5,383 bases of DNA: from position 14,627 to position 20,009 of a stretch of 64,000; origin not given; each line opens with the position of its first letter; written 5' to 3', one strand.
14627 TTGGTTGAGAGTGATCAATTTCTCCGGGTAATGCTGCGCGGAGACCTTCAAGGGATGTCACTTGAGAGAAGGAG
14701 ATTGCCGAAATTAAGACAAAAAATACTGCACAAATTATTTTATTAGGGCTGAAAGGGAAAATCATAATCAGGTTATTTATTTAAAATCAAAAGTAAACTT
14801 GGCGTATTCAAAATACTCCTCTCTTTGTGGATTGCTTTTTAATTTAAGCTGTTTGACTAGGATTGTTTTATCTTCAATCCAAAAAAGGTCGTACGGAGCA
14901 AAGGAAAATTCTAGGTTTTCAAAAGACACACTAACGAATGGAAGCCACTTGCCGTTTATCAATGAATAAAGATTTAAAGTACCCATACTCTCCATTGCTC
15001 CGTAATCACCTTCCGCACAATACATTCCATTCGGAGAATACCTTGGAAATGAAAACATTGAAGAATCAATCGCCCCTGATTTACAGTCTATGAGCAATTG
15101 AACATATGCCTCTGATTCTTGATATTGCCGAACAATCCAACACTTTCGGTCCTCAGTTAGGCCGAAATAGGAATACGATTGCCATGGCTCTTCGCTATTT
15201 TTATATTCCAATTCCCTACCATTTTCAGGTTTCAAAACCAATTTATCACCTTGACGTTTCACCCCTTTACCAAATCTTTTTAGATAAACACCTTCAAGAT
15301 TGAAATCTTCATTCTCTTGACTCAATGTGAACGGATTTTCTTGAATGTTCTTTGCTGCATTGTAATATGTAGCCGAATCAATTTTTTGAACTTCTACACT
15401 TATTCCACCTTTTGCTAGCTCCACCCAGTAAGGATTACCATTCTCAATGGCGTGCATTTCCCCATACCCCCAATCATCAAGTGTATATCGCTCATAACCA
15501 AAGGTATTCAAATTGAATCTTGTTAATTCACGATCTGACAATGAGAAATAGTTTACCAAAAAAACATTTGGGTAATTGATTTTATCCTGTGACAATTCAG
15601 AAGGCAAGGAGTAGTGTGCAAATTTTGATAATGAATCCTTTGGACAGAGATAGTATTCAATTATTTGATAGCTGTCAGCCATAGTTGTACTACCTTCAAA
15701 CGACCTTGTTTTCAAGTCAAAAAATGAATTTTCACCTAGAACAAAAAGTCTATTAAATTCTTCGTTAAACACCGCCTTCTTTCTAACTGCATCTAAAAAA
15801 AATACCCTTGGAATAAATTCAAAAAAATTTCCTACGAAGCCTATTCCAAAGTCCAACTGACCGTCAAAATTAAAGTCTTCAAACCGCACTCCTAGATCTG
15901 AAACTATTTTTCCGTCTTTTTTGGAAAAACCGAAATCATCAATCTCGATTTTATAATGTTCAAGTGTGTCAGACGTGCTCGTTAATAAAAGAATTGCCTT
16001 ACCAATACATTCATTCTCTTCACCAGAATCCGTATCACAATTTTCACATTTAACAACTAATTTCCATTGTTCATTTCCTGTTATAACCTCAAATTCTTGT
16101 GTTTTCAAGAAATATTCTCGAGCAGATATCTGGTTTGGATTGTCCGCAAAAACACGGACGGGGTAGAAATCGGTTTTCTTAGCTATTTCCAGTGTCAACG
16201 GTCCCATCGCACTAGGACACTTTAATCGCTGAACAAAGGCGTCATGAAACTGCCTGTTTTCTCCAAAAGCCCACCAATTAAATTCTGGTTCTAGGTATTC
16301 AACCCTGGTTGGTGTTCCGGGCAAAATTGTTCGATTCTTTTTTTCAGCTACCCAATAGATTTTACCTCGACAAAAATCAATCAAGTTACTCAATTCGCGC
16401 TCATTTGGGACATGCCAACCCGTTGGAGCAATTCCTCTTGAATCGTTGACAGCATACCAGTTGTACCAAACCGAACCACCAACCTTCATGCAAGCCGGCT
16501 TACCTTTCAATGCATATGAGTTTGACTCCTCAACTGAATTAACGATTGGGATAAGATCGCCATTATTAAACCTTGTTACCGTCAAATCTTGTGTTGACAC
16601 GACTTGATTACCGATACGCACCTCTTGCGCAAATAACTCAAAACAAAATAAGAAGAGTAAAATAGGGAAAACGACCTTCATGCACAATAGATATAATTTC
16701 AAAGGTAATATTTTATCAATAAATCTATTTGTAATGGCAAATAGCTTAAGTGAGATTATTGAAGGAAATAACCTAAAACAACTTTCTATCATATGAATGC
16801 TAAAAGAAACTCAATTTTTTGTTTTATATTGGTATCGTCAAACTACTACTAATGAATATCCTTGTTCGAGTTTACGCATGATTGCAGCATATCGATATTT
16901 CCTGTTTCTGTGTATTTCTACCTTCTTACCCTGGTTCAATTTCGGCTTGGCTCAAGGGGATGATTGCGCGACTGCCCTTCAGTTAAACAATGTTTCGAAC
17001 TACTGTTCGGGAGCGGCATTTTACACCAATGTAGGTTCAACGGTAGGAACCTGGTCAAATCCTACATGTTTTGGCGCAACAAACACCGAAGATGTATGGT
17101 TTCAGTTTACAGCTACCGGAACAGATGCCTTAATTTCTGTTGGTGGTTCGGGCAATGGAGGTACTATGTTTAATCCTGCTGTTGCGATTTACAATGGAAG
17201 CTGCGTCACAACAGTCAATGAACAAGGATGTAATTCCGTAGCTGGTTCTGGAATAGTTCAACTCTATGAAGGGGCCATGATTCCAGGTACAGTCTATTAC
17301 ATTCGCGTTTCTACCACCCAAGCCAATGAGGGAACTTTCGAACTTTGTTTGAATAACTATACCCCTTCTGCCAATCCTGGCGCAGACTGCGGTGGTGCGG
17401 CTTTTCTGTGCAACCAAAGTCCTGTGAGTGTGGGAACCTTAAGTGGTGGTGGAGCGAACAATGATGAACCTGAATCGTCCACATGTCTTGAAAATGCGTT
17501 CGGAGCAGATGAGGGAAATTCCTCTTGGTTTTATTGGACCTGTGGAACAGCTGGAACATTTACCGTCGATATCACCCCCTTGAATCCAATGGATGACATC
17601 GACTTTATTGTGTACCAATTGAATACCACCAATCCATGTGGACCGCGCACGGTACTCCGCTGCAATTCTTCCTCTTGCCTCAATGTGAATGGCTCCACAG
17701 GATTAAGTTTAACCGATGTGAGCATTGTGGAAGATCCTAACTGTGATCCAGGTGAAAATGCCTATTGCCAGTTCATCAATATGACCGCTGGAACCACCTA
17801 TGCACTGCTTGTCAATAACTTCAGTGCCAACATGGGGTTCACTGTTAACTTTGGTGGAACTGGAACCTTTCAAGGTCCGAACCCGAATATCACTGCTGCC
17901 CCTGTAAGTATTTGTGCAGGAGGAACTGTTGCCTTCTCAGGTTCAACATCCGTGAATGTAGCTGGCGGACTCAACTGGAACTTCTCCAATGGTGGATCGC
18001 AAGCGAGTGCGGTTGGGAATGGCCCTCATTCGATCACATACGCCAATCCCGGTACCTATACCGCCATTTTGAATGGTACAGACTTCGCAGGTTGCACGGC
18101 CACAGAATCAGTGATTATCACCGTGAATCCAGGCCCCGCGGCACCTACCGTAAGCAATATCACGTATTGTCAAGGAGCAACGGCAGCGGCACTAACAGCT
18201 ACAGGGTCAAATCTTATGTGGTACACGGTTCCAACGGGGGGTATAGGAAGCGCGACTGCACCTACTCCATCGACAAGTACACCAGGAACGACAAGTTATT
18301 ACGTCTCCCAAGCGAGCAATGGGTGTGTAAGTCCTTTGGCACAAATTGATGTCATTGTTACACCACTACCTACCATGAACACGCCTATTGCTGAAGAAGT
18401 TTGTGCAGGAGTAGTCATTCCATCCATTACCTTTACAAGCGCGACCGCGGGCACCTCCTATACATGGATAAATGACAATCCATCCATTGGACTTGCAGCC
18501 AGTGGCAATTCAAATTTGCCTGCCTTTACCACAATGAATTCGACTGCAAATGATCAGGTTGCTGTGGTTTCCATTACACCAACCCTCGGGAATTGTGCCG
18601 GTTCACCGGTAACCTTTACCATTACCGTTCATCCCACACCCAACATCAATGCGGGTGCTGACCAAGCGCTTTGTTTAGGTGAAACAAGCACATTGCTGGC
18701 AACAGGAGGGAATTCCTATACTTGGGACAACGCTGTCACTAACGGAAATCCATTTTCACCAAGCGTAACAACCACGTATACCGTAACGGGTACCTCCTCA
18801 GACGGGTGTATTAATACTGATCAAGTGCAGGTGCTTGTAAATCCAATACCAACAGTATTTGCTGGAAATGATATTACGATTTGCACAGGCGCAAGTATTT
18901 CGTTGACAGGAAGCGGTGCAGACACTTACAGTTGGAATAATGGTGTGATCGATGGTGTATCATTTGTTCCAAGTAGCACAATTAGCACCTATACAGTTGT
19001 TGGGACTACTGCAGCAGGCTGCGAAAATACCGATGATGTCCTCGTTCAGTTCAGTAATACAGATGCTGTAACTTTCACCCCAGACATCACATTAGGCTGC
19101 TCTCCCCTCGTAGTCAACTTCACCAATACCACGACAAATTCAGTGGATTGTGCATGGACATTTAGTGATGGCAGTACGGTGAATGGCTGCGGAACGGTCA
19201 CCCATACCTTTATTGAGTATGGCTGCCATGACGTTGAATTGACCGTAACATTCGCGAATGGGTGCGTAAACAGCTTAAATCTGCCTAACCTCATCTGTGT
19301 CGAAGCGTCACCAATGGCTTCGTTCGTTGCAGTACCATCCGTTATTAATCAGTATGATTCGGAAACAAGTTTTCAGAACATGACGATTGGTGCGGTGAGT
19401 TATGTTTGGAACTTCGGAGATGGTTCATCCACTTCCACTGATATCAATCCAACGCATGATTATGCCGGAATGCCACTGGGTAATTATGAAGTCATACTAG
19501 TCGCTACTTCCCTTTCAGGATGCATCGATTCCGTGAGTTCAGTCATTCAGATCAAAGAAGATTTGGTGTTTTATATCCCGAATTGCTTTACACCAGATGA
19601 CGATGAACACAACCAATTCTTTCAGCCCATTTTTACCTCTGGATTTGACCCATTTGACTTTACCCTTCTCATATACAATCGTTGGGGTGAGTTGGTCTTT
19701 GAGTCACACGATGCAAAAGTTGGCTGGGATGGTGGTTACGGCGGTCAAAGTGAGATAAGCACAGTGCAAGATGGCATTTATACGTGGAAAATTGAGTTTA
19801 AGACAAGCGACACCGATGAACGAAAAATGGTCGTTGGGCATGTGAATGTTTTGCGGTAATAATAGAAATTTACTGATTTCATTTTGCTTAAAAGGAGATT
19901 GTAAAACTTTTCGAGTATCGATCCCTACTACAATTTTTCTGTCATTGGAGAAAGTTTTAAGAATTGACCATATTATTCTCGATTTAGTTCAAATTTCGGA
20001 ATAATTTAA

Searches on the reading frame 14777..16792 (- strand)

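Call 12: search_protein_families(library=pfam, proteins=[window:14777-16792:-], max_evalue=0.001)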
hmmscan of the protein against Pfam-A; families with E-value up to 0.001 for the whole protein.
window:14777-16792:- (671 aa): 1 family
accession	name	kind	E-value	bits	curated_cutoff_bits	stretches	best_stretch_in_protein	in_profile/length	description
PF09603.15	Fib_succ_major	-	2.6e-12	47.8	33.9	1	58-146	1-90/187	Fibrobacter succinogenes major domain (Fib_succ_major)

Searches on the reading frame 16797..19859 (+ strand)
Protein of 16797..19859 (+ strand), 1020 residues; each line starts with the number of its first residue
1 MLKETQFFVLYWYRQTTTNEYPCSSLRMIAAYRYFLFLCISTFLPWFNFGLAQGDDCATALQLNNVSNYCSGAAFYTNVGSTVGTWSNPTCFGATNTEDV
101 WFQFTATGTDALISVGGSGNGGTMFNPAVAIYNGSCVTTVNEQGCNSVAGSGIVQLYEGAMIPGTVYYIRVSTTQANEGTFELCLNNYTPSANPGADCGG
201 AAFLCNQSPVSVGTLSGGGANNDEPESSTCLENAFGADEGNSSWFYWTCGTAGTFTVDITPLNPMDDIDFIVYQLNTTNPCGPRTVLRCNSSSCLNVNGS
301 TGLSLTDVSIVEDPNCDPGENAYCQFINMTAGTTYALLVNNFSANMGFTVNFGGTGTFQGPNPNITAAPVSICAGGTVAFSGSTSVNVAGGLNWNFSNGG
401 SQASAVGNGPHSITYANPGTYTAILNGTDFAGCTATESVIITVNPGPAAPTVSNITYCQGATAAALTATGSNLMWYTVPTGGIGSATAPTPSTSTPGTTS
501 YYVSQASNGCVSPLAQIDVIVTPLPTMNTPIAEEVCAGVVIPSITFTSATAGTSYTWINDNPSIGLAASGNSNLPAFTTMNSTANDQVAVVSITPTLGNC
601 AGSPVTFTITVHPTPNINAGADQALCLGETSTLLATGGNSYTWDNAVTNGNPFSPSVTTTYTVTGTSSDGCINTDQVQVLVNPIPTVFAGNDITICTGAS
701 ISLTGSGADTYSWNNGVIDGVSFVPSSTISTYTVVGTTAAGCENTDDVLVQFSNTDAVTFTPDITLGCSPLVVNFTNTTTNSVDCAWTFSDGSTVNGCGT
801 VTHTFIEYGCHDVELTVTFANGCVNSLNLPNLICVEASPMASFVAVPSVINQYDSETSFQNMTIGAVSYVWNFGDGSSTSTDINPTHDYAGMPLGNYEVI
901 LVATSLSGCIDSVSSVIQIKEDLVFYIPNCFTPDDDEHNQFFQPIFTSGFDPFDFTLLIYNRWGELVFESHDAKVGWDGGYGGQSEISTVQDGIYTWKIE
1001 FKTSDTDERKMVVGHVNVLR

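Call 12: search_protein_families(library=pfam, proteins=[window:16797-19859:+], max_evalue=0.001)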
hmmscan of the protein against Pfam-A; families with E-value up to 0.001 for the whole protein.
window:16797-19859:+ (1020 aa): 4 families
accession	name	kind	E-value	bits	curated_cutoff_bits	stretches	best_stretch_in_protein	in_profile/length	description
PF18911.6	PKD_4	-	9.5e-28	96.5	27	3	858-916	25-80/85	PKD domain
PF19081.6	Ig_7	-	4.3e-15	56.2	27.3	1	447-523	1-84/84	Ig-like domain CHU_C associated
PF00801.26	PKD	-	4.6e-12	46.2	23.5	2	773-824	17-72/80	PKD domain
PF13585.12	CHU_C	-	9.9e-12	45.3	27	1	927-1009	3-80/86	CHU_C Type IX secretion signal domain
